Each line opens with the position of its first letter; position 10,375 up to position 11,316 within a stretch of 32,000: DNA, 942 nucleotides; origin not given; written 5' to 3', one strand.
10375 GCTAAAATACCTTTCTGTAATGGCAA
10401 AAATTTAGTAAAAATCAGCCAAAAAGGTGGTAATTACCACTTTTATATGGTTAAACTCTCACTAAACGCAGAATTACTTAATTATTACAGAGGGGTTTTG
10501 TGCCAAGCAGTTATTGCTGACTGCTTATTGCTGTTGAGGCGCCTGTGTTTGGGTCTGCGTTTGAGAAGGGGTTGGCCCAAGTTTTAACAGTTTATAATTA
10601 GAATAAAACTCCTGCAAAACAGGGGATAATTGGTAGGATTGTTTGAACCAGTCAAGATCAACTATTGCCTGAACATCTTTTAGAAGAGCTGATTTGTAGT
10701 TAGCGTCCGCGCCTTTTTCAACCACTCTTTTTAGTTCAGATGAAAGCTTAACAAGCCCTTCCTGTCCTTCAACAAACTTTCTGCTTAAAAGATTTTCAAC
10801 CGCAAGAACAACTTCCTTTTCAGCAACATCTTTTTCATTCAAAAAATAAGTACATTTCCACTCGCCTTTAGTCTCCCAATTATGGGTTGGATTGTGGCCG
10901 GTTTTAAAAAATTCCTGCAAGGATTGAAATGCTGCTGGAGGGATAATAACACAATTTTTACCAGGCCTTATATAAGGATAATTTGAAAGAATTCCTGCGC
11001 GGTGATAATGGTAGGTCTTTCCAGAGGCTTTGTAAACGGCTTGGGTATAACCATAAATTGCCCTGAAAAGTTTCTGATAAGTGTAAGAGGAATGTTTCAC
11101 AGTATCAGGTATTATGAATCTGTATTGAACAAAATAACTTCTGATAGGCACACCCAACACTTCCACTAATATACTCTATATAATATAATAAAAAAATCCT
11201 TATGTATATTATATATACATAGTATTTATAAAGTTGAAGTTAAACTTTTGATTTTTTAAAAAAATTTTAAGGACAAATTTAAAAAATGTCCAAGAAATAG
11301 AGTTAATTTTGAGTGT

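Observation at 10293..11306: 1-kb cassette: unknown 213-aa GTG-initiated ORF bracketed by a perfect 20-bp inverted repeat fused to TATA-like boxes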

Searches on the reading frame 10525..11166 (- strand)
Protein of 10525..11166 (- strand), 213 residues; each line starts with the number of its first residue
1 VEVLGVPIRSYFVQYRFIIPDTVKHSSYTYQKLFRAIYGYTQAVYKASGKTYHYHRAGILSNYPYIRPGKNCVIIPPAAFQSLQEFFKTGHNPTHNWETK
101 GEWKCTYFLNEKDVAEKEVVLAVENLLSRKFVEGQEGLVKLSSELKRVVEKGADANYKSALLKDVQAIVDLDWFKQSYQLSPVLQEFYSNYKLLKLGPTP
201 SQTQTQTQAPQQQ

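Call 8: search_protein_families(library=pfam, proteins=[window:10525-11166:-], max_evalue=0.1)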
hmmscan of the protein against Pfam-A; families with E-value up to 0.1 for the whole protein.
window:10525-11166:- (213 aa): 0 families

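Call 9: search_protein_families(library=phrogs, proteins=[window:10525-11166:-], max_evalue=0.1)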
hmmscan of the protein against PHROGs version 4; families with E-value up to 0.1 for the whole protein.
window:10525-11166:- (213 aa): 1 family
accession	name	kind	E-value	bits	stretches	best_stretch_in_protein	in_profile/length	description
phrog_24928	-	unknown function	0.038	14.8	1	53-123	20-84/157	-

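Call 11: find_homologous_proteins(query=window:10525-11166:-, max_evalue=0.001)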
Query window:10525-11166:- (213 aa): 442 proteins with E <= 0.001 among 562 candidates; the best 120 are listed.
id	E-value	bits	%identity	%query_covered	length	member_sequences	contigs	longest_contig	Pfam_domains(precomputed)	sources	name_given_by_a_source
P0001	5.2e-139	479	99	100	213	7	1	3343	-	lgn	-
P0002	7.1e-132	456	94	100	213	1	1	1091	-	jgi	jgi:hypothetical protein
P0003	4.0e-109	381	79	97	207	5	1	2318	-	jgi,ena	-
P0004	2.2e-106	372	78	97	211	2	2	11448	-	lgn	-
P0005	2.0e-104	366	77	96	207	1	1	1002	-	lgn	-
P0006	2.2e-104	366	76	97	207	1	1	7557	-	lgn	-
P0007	2.9e-104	365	82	89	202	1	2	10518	-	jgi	jgi:hypothetical protein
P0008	6.0e-104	364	74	96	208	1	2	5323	-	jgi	jgi:hypothetical protein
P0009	6.6e-104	364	76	95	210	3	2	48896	-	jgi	jgi:hypothetical protein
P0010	6.6e-104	364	79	93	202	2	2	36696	-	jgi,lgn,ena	-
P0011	8.4e-104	364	82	89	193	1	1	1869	-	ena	-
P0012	1.9e-103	363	80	89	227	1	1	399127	-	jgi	jgi:hypothetical protein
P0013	2.0e-103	363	76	94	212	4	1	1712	-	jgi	-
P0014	2.3e-103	362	80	89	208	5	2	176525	-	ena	-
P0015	3.7e-103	362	76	95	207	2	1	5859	-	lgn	-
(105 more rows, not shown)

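Call 19: find_related_loci(query=A1, collection=genome_contigs, flank=4000)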
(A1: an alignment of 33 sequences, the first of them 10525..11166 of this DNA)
Query A1 (213 aa) in genome_contigs; peptide patterns used: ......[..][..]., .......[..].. (x = any residue, [..] = any of these).
287 stretches matched a pattern; 137 encode a relative of the query (tblastn E <= 1e-3); the best 80 are kept; 80 distinct loci.
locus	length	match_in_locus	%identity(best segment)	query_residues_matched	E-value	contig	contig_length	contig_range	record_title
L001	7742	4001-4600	93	1-200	5e-128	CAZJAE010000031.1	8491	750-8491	MAG TPA_asm: uncultured archaeon isolate binchicken_co115_24 genome assembly, contig: NODE_12310_length_8491_cov_5.68278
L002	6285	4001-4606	81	8-208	8e-112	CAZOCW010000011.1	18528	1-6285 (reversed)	MAG TPA_asm: uncultured archaeon isolate SRP272421_co2_118 genome assembly, contig: NODE_8908_length_18528_cov_4.962053,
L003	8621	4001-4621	77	1-211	1e-111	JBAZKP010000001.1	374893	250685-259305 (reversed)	MAG: archaeon isolate SO_2017_LW4_146 scaffold_74_c1_LW137-91_2017, whole genome shotgun sequence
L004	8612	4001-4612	79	6-212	1e-110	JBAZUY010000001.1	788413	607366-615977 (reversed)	MAG: archaeon isolate SO_2017_GW1_24 NODE_43_length_788413_cov_2.329335_OW334_2017, whole genome shotgun sequence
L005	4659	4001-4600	76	6-206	2e-107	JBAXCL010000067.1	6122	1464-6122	MAG: archaeon isolate ELA192 MAG192_67, whole genome shotgun sequence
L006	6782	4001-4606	76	6-207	4e-107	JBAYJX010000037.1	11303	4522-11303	MAG: archaeon isolate SO_2016_GW1_66 scaffold10343_OW334_2016, whole genome shotgun sequence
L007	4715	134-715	74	2-195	6e-103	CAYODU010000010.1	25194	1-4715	MAG TPA_asm: uncultured archaeon isolate SRP178699_co1_626 genome assembly, contig: NODE_2214_length_25194_cov_5.706074,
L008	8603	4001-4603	73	1-201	1e-102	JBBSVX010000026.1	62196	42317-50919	MAG: archaeon isolate H43-bin240_1 H43_bin240_1_000000000026, whole genome shotgun sequence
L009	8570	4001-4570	73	6-195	4e-99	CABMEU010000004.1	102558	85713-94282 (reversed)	uncultured archaeon isolate LFW-252_2 genome assembly, contig: LFW2522_12, whole genome shotgun sequence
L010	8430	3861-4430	73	6-195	1e-97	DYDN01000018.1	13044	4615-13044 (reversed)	MAG TPA_asm: Candidatus Forterrea sp. isolate IMS_BF NODE_1100_length_13048_cov_69.9309, whole genome shotgun sequence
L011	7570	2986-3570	70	1-195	3e-97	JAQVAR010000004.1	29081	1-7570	MAG: Candidatus ainarchaeum sp. isolate STD2_46 NODE_5632_length_29081_cov_4.852179_Sandtown_D2, whole genome shotgun se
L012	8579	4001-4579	73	1-192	7e-97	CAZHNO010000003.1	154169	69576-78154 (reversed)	MAG TPA_asm: uncultured archaeon isolate SRP263991_co2_691 genome assembly, contig: NODE_26_length_154169_cov_9.812918,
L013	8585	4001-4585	70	1-195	8e-97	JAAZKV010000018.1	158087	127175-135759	MAG: Candidatus Iainarchaeum archaeon isolate AS22ysBPME_79 124924_AS22, whole genome shotgun sequence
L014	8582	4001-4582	71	2-195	8e-96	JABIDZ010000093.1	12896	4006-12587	MAG: Candidatus Iainarchaeum archaeon isolate SI048_bin86 k141_1060216, whole genome shotgun sequence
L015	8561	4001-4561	73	9-195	3e-95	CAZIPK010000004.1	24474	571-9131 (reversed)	MAG TPA_asm: uncultured archaeon isolate binchicken_co16_357 genome assembly, contig: NODE_3439_length_24474_cov_5.32032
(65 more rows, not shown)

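Call 23: predict_structure(alignment_id=A1)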
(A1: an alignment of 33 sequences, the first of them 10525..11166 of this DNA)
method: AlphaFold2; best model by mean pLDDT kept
length: 213 residues; sequences in the alignment: 33
mean_pLDDT: 88.0   pTM: 0.81
mean pLDDT of the five models: 88.0, 87.7, 86.8, 86.4, 85.5
residues with pLDDT >= 90: 138; 70-90: 48; 50-70: 24; < 50: 3
segments of 3 or more residues with pLDDT < 50: none
pLDDT, mean of each block of 10 residues (from residue 1): 73 94 82 92 85 86 96 97 92 66 89 97 96 89 96 94 97 97 98 82 58 65
secondary structure, 60 per line:
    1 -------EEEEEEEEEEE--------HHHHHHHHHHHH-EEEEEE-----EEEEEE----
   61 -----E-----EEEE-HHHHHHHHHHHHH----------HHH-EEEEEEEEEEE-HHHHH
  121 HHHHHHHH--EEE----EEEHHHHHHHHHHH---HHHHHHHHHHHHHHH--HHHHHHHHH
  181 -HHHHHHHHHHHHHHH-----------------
elements in order: E8-18 H27-38 E40-45 E51-56 E72-75 H77-89 E104-114 H116-128 E131-133 E138-140 H141-151 H155-169 H172-180 H182-196

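Call 27: search_solved_structures(query=A1, max_evalue=1)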
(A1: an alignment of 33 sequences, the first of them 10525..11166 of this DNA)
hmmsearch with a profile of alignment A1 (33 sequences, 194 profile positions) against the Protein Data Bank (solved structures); distinct sequences matched with E-value up to 1: 2.
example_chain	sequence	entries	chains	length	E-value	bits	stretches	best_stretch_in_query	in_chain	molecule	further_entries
7jsa_J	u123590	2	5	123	0.026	17.4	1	24-73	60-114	ETS domain-containing transcription factor ERF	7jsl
1i25_A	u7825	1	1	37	0.7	12.7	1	80-105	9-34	HUWENTOXIN-II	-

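Call 28: fold_search(model_id=the predicted structure, library=pdb)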
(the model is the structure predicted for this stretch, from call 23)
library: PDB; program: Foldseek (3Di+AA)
matches with E <= 10: 506; with E <= 0.001: 0
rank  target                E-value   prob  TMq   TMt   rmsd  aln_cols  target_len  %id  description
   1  9dxd_A                4.0e-02  0.10  0.14  0.07  27.8       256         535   13  attLmm bound serine integrase and RDF complex in the pre-rotation state (released 2026-01-21)
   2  9dxf_A                9.2e-02  0.08  0.14  0.07  27.9       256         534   13  attLmm bound serine integrase and RDF complex in the post-rotation state (released 2026-01-21)
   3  4eze_A                1.3e-01  0.14  0.16  0.12  19.0       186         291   10  Crystal structure of had family hydrolase t0658 from Salmonella enterica subsp. enterica serovar Typhi (Target EFI-501 (released 2012-07-25)
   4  8t7u_A                1.6e-01  0.07  0.14  0.10  15.4       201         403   12  ADP-bound Bcs1 (unsymmetrized) (released 2024-06-05)
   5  8tby_A                2.1e-01  0.08  0.15  0.10  15.0       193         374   10  Apo Bcs1, unsymmetrized (released 2024-06-05)
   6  2ey4_A                3.3e-01  0.14  0.21  0.15  16.1       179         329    8  Crystal Structure of a Cbf5-Nop10-Gar1 Complex (released 2006-01-24)
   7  6nud_J                3.5e-01  0.15  0.24  0.09  16.9       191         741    8  Small conformation of ssRNA-bound CRISPR_Csm complex (released 2019-03-13)
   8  6jon                  3.5e-01  0.06  0.16  0.13  15.4       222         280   11  Crystal structures of phage NrS-1 N300-dNTPs-Mg2+ complex provide molecular mechanisms for substrate specificity (released 2019-06-26)
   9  8w2o_F                3.7e-01  0.14  0.15  0.16  11.7       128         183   10  Yeast U1 snRNP with humanized U1C Zinc-Finger domain (released 2024-05-15)
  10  9yfo_D                4.0e-01  0.09  0.18  0.12  16.2       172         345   10  insect H/ACA snoRNP class IV (released 2025-12-10)
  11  6jop                  4.0e-01  0.06  0.15  0.14  14.7       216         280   13  Crystal structures of phage NrS-1 N300-dNTPs-Mg2+ complex provide molecular mechanisms for substrate specificity (released 2019-06-26)
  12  3kg0_A                4.2e-01  0.23  0.21  0.38  11.0       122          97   11  Crystal structure of SnoaB, a cofactor-independent oxygenase from Streptomyces nogalater, determined to 1.7 resolution (released 2010-01-26)
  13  3uai_A                4.5e-01  0.11  0.12  0.08  11.2        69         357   10  Structure of the Shq1-Cbf5-Nop10-Gar1 complex from Saccharomyces cerevisiae (released 2011-12-14)
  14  3nmr_A                5.0e-01  0.06  0.14  0.16  19.7       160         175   12  Crystal Structure of CUGBP1 RRM1/2-RNA Complex (released 2010-10-27)
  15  8t14_A                5.0e-01  0.05  0.14  0.09  14.4       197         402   11  ADP-bound Bcs1 (C7 symmetrized) (released 2024-06-05)
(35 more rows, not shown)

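Call 37: search_protein_representatives(alignment_id=A1)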
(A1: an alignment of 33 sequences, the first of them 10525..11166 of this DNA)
Query: 33 sequences, 194 profile positions. Proteins with E-value up to 0.001 (for the whole library): 73; up to 1e-10: 43; up to 1e-30: 21. The best 73 are listed.
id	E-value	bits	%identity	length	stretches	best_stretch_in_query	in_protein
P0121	2.3e-81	288.4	-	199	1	1-191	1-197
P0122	4.3e-78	277.7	-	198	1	1-191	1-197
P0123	3.5e-75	268.2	-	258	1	2-192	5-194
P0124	8.4e-73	260.5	-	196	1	1-188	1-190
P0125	2.8e-66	239.2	-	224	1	4-149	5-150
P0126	6.6e-62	224.9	-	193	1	1-188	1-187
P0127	2.2e-56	206.9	-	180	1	1-189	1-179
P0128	4.0e-55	202.8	-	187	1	1-139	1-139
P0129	1.7e-54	200.8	-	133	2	1-86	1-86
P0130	1.2e-46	175.2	-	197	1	3-190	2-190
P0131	1.1e-45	172.0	-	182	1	74-191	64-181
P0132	5.6e-45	169.7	-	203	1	7-192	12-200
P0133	2.1e-44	167.8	-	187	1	4-189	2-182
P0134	1.4e-39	152.1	-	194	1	4-192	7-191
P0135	5.3e-39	150.2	-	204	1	7-188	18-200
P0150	1.7e-18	83.3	-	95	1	104-191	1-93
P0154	1.5e-13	67.1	-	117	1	15-97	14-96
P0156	5.3e-13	65.4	-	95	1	104-191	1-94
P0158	2.8e-12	63.0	-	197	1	22-179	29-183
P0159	1.3e-11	60.8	-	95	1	104-191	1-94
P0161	3.0e-11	59.7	-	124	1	8-83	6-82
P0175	5.5e-07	45.7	-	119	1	11-89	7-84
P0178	2.1e-06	43.9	-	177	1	25-95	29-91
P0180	3.5e-06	43.1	-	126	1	20-102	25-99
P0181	6.8e-06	42.2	-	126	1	27-86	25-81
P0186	5.0e-05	39.4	-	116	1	27-84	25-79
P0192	4.3e-04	36.3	-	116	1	23-82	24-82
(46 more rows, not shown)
